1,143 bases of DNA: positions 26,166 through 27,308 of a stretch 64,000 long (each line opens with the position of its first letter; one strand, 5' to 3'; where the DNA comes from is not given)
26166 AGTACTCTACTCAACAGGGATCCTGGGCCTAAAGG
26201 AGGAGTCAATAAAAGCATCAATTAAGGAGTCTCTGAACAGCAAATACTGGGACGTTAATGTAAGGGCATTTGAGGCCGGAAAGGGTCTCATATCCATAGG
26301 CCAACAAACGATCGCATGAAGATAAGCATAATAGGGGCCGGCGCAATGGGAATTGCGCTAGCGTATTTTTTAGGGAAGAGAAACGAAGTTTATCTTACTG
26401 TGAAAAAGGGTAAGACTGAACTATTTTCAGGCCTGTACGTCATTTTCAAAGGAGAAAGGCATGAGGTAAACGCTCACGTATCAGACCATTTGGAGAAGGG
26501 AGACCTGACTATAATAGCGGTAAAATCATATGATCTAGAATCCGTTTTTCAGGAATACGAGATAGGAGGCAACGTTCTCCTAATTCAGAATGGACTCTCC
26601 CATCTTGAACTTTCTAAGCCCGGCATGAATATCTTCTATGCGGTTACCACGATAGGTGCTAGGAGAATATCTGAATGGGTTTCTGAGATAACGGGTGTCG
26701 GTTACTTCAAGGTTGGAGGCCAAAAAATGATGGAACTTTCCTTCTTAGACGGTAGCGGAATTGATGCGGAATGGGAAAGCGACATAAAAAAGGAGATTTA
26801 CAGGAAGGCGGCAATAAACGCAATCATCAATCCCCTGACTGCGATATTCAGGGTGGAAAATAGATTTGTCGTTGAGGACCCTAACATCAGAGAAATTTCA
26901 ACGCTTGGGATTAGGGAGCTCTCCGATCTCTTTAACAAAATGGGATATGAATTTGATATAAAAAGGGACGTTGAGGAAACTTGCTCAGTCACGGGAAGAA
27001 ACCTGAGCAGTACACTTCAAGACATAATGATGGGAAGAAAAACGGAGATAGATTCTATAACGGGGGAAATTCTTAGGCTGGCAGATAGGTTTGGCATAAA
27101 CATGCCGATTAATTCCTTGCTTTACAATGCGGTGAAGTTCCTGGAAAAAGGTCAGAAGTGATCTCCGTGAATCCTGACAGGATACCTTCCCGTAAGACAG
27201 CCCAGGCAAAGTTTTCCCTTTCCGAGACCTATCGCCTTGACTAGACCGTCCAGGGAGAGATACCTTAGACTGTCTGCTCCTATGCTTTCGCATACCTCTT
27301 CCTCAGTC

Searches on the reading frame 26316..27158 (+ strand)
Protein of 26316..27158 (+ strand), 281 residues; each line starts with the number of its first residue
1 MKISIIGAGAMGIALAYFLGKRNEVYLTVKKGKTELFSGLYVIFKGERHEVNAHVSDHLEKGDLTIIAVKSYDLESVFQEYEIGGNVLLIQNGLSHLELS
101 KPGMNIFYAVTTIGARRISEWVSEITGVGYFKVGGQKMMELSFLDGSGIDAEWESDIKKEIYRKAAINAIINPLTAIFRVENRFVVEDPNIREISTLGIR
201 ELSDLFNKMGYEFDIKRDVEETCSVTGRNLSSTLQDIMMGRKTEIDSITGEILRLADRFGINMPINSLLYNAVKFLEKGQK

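Call 57: search_protein_families(library=pfam, proteins=[window:26316-27158:+], max_evalue=0.01)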
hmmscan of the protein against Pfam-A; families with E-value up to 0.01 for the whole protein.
window:26316-27158:+ (281 aa): 3 families
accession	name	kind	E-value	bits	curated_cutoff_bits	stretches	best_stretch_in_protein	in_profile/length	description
PF08546.17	ApbA_C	-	2.9e-29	102.4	22.7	1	156-277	1-125/125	Ketopantoate reductase PanE/ApbA C terminal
PF02558.23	ApbA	-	1.5e-16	60.8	22.2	1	3-134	1-146/150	Ketopantoate reductase PanE/ApbA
PF03807.23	F420_oxidored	-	7.1e-05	23.8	21.6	1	2-81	1-79/94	NADP oxidoreductase coenzyme F420-dependent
